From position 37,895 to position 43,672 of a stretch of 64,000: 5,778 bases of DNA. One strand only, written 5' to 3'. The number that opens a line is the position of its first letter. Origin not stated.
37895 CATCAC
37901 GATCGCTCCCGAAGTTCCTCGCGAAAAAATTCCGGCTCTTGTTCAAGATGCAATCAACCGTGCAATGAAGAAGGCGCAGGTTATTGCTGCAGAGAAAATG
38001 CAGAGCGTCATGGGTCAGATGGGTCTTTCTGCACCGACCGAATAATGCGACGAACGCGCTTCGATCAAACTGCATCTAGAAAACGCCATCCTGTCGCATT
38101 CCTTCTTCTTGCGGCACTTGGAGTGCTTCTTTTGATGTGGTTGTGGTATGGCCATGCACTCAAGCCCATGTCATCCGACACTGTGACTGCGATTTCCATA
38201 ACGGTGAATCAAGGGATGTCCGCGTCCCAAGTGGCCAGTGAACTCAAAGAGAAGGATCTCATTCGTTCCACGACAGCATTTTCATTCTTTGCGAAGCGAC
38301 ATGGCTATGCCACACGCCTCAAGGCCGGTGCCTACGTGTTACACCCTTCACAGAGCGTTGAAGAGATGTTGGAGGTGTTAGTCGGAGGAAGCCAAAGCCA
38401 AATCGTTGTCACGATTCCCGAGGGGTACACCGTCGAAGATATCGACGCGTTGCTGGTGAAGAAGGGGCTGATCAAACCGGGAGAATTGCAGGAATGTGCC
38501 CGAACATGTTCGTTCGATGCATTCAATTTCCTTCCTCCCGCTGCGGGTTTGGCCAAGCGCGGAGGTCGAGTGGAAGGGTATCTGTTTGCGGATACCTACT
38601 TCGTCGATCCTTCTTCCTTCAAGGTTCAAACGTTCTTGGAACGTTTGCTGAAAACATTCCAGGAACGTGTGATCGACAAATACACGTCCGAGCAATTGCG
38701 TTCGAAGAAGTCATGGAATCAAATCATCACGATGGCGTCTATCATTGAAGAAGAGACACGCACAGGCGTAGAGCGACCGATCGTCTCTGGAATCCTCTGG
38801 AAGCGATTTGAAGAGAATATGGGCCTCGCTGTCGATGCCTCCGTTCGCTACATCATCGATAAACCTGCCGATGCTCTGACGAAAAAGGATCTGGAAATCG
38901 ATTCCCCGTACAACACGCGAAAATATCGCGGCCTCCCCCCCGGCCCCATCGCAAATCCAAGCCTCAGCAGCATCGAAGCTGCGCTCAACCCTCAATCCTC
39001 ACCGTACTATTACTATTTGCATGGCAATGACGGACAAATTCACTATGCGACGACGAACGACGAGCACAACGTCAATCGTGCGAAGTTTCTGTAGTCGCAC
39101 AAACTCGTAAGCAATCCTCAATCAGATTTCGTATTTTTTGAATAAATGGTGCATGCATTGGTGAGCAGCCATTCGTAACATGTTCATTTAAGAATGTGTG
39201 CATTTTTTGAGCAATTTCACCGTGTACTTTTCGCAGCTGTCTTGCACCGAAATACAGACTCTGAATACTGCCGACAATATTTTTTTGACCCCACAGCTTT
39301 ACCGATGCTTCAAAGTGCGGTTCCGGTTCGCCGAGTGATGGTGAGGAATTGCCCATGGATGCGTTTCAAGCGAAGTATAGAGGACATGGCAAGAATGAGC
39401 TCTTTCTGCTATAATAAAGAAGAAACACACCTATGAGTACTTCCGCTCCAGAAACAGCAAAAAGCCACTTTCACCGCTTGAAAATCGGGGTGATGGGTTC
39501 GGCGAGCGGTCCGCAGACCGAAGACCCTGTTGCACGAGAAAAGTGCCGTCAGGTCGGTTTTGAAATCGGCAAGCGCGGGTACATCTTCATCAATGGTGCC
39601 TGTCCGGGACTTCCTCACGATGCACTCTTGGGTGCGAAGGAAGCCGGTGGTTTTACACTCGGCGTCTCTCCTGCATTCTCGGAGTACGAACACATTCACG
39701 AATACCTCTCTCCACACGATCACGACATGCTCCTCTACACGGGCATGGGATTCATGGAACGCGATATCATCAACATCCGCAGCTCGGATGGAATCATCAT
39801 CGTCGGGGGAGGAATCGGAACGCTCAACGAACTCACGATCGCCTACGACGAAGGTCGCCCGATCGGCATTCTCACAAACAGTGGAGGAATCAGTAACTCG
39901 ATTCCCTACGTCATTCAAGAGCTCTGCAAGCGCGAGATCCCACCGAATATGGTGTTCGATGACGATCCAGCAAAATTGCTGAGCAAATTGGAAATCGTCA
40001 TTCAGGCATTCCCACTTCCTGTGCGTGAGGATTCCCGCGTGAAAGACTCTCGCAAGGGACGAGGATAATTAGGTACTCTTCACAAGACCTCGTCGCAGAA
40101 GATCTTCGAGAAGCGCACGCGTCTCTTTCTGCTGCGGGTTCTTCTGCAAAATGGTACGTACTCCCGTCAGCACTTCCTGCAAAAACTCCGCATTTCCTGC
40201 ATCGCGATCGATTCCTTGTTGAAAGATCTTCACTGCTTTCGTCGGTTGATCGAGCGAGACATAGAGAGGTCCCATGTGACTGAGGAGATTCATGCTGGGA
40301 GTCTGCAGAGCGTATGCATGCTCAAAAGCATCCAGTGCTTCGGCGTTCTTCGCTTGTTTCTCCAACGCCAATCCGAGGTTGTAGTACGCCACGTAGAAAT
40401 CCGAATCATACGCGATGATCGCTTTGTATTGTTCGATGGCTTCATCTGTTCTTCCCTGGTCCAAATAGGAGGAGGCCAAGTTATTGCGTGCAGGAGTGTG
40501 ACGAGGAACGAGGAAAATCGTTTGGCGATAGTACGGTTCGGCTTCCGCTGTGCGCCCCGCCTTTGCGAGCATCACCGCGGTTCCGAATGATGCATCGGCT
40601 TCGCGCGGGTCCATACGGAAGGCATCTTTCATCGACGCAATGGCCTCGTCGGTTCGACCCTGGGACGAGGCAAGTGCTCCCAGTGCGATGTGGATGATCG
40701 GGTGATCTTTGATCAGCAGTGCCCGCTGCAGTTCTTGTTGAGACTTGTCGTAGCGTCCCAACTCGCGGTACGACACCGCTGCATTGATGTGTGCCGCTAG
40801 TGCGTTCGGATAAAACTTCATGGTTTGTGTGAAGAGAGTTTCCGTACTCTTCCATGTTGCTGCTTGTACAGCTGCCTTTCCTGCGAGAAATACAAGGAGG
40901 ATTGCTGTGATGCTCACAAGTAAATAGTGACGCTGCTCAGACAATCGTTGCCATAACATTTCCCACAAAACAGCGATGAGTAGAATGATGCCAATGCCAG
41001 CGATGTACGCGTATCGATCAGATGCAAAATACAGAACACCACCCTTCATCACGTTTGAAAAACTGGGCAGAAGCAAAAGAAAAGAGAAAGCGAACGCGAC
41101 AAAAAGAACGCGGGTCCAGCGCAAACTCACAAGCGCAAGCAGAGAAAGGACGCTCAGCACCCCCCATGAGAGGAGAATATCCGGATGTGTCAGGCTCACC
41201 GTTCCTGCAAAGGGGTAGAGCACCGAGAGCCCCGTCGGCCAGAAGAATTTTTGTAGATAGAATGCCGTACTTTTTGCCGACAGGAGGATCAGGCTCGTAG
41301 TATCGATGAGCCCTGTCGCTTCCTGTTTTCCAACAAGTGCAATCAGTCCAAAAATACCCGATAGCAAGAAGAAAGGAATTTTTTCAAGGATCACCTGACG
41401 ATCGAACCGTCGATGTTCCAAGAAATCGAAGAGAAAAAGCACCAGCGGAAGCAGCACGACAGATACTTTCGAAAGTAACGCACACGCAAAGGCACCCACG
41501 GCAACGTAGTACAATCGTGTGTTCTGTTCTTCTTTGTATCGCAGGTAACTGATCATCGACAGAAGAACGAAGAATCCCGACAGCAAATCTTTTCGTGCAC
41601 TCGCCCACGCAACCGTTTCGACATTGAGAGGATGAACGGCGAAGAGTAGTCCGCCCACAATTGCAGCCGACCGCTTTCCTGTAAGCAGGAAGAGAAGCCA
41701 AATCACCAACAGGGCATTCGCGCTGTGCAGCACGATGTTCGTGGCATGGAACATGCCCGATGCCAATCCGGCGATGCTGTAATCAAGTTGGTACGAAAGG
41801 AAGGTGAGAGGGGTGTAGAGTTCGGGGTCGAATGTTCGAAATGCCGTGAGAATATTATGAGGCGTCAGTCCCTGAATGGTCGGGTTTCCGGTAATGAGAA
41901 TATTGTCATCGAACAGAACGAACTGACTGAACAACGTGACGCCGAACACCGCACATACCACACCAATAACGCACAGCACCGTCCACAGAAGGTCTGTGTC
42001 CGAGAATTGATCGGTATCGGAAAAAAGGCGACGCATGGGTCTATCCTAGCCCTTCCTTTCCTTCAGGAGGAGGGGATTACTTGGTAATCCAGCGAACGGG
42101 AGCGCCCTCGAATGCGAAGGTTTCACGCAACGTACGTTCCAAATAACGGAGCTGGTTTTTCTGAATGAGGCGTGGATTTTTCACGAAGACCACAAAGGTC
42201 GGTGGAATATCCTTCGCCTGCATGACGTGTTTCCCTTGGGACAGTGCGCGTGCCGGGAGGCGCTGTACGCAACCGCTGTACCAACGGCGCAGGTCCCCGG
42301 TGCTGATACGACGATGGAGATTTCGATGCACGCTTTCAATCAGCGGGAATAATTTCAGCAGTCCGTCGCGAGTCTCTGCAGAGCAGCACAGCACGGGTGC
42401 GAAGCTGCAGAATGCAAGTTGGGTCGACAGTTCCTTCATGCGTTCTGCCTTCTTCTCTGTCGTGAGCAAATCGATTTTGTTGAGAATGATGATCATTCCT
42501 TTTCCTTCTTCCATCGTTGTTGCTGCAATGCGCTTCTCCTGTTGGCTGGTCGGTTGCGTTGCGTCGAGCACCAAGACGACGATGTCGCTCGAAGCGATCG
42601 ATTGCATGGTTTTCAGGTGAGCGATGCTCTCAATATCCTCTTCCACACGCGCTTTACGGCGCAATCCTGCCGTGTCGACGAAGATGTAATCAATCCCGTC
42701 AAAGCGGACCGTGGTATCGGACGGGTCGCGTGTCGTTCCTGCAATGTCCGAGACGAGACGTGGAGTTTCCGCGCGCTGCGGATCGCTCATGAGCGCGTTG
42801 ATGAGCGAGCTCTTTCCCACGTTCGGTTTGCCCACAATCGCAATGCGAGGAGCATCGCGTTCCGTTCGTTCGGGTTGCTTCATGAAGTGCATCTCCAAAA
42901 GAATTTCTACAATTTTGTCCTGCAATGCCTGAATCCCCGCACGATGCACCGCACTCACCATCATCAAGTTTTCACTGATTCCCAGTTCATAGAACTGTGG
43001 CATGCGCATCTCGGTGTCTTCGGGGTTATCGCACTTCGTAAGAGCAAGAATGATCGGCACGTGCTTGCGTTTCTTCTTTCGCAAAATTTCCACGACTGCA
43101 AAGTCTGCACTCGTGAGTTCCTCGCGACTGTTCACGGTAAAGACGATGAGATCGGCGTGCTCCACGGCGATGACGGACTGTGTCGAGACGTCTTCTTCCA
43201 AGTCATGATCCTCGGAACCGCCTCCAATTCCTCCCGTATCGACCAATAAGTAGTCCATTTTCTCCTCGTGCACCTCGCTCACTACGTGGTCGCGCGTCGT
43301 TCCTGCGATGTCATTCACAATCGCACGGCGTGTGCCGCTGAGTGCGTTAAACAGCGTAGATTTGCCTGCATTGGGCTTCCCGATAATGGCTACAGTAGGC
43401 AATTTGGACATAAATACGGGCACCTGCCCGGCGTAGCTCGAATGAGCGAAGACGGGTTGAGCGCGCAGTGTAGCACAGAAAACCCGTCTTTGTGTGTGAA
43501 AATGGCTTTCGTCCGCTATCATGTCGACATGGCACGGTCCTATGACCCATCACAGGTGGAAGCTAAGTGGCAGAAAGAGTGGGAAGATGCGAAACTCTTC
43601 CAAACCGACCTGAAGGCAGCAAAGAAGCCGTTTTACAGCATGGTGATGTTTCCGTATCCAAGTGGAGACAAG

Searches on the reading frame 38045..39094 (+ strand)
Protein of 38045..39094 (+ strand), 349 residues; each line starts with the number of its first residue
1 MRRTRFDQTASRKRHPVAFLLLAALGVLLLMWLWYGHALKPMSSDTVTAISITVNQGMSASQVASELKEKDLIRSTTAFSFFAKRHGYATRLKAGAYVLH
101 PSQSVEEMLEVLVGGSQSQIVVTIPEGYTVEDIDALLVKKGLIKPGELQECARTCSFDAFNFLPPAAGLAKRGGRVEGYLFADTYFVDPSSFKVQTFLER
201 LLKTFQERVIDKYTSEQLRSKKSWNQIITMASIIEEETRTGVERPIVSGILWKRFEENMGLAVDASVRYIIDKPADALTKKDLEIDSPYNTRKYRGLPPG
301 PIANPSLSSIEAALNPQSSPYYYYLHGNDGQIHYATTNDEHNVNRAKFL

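Call 12: search_protein_families(library=pfam, proteins=[window:38045-39094:+], max_evalue=0.001)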
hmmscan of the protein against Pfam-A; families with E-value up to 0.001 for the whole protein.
window:38045-39094:+ (349 aa): 1 family
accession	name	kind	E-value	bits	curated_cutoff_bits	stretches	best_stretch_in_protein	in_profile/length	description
PF02618.21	YceG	-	1.2e-76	258.2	32.4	1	52-346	1-274/275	YceG-like family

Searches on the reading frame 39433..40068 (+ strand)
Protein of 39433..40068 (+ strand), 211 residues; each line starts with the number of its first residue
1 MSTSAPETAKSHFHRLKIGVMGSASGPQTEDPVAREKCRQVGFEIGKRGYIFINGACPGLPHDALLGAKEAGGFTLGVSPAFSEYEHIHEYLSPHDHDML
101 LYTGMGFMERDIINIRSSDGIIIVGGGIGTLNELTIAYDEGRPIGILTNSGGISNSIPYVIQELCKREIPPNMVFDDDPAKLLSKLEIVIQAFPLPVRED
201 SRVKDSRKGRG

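Call 12: search_protein_families(library=pfam, proteins=[window:39433-40068:+], max_evalue=0.001)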
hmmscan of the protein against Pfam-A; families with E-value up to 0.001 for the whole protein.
window:39433-40068:+ (211 aa): 2 families
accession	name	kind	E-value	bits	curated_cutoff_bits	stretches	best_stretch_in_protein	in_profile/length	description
PF18306.6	LDcluster4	-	5.7e-38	130.3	26.3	1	16-152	2-125/151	SLOG cluster4 family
PF03641.19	Lysine_decarbox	-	1.2e-05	25.9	27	1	67-135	7-70/131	Possible lysine decarboxylase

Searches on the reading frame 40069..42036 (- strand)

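Call 12: search_protein_families(library=pfam, proteins=[window:40069-42036:-], max_evalue=0.001)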
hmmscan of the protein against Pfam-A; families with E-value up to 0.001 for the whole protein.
window:40069-42036:- (655 aa): 20 families
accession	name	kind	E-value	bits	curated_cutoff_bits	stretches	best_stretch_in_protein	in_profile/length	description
PF13432.12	TPR_16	-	2.5e-22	79.4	32.7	2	452-507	3-58/65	Tetratricopeptide repeat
PF07719.23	TPR_2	-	4.4e-22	76.8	27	0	517-546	4-33/34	Tetratricopeptide repeat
PF13181.12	TPR_8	-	9.8e-20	69.4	25.7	0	516-546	3-33/34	Tetratricopeptide repeat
PF00515.34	TPR_1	-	2.1e-18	65.7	27.8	1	516-546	3-33/34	Tetratricopeptide repeat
PF14559.12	TPR_19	-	4.8e-18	65.7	25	2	490-551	1-61/68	Tetratricopeptide repeat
PF13424.12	TPR_12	-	2.4e-16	60.1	30.1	2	413-476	3-75/77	Tetratricopeptide repeat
PF13431.12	TPR_17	-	3.6e-16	58.5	24.4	0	537-568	2-33/34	Tetratricopeptide repeat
PF13414.12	TPR_11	-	1.4e-14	53.9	26.8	1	523-561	3-41/42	TPR repeat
PF13176.12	TPR_7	-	3.7e-14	52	27.9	0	518-539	3-24/36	Tetratricopeptide repeat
PF13428.12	TPR_14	-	3.1e-12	46.3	23.5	0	449-483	4-38/44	Tetratricopeptide repeat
PF13374.12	TPR_10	-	1.3e-11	44.5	27.5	0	516-538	4-26/42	Tetratricopeptide repeat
PF24575.1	TPR_Slam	-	1e-09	39.2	35.2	0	526-571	59-104/104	Surface lipoprotein assembly modifier, N-terminal TPR repeats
PF13174.12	TPR_6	-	1.9e-09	38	26.3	0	520-543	6-29/33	Tetratricopeptide repeat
PF07721.20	TPR_4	-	1.6e-07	31.7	27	0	516-533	3-20/26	Tetratricopeptide repeat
PF23914.1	TPR_CcmH_CycH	-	5.9e-07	29.9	42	1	451-540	55-147/158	Cytochrome c-type biogenesis protein H TPR domain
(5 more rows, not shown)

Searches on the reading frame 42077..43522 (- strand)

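Call 12: search_protein_families(library=pfam, proteins=[window:42077-43522:-], max_evalue=0.001)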
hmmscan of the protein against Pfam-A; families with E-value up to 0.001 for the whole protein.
window:42077-43522:- (481 aa): 26 families (the best 25 are shown)
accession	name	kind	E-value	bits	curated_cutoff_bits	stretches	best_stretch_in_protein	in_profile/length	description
PF01926.29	MMR_HSR1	-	8.1e-52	174.6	21.9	2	43-163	1-113/113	50S ribosome-binding GTPase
PF02421.24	FeoB_N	-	9.4e-29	100.4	27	2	43-204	2-156/156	Ferrous iron transport protein B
PF00009.33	GTP_EFTU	-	4.6e-20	72.4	26.5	2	305-396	86-183/188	Elongation factor Tu GTP binding domain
PF03193.22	RsgA_GTPase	-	7.7e-16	58.8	30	1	309-396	20-105/174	RsgA GTPase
PF00350.29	Dynamin_N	-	2.3e-15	57.5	27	0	278-349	102-167/168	Dynamin family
PF14714.11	KH_dom-like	-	4.3e-15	56.2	27.3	1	405-480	1-80/81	KH-domain-like of EngA bacterial GTPase enzymes, C-terminal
PF00071.28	Ras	-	1.2e-10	41.6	21.6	1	44-204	2-156/162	Ras family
PF04548.22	AIG1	-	3.3e-09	36.8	27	1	226-361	2-131/212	AIG1 family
PF02492.25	cobW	-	9.9e-09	35.5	20.7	1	275-369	82-172/180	CobW/HypB/UreG, nucleotide-binding domain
PF10662.15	PduV-EutP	-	4.2e-08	33.6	21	0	309-395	61-141/143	Ethanolamine utilisation - propanediol utilisation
PF00025.27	Arf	-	1.5e-07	31.5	22.3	0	44-203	17-169/174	ADP-ribosylation factor family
PF08477.19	Roc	-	2.4e-07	31.4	27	0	226-351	1-119/119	Ras of Complex, Roc, domain of DAPkinase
PF00005.33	ABC_tran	-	3.4e-07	31.4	25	0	43-72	13-42/137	ABC transporter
PF03029.23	ATP_bind_1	-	4.3e-07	30.4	27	0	278-367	92-184/240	Conserved hypothetical ATP binding protein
PF16897.10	MMR_HSR1_Xtn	-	1e-06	29.1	35.2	0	129-208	33-104/106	C-terminal region of MMR_HSR1 domain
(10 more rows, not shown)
